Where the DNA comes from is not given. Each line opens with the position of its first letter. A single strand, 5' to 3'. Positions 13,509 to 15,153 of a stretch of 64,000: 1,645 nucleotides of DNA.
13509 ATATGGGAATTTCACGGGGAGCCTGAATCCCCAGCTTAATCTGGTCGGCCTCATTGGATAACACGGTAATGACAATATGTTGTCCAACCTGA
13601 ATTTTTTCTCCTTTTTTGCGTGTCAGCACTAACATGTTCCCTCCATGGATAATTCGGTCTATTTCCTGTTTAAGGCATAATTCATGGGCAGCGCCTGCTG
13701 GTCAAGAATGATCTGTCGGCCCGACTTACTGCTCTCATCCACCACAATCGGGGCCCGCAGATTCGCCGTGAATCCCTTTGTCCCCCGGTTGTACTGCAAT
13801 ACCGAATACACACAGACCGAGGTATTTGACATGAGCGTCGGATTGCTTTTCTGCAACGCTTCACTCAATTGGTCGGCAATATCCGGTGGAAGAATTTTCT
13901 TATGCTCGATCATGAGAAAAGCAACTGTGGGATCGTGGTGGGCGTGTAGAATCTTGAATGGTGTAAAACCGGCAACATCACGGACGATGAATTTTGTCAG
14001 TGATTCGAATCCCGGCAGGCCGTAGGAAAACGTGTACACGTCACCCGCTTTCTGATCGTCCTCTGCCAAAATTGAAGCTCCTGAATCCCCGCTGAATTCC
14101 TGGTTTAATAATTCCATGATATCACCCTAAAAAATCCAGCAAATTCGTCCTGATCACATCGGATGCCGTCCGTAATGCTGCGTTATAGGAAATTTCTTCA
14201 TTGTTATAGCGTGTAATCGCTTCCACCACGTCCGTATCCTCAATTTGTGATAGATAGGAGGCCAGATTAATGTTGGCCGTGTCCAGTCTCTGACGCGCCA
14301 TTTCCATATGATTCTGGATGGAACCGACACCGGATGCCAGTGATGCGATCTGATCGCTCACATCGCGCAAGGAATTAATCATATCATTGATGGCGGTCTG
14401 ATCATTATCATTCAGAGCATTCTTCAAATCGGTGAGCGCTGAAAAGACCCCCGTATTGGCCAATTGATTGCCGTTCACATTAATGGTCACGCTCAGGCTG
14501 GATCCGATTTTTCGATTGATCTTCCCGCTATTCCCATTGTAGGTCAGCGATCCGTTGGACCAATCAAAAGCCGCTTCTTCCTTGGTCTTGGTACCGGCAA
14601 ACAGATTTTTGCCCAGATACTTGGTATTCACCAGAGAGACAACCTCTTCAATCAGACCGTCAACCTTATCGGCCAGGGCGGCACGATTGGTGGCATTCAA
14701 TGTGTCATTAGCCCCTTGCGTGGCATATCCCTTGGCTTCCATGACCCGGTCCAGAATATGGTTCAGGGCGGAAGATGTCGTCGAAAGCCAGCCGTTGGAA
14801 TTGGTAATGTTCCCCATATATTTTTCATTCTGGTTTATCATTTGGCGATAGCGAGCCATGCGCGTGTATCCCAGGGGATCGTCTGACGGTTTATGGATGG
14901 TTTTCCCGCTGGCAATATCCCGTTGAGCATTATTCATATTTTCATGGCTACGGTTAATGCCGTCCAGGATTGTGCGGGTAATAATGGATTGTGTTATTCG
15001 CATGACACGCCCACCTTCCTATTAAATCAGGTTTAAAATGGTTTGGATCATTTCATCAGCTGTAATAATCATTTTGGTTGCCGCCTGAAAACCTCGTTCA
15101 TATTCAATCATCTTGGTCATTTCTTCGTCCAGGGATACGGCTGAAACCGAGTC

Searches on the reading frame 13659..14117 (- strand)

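Call 47: search_protein_families(library=pfam, proteins=[window:13659-14117:-], max_evalue=0.0001)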
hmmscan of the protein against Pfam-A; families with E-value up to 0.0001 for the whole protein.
window:13659-14117:- (152 aa): 1 family
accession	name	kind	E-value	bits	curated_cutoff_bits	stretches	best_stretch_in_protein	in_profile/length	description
PF02623.20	FliW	-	5.1e-21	75.1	25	1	29-148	2-121/122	FliW protein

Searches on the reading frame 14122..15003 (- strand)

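Call 47: search_protein_families(library=pfam, proteins=[window:14122-15003:-], max_evalue=0.0001)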
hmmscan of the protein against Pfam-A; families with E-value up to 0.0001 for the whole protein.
window:14122-15003:- (293 aa): 2 families
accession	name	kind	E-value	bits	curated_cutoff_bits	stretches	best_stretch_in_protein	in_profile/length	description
PF00669.25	Flagellin_N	-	5.2e-17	62.6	26.6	1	9-140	7-139/139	Bacterial flagellin N-terminal helical region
PF00700.27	Flagellin_C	-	5.8e-08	33.4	23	1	216-292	8-86/86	Bacterial flagellin C-terminal helical region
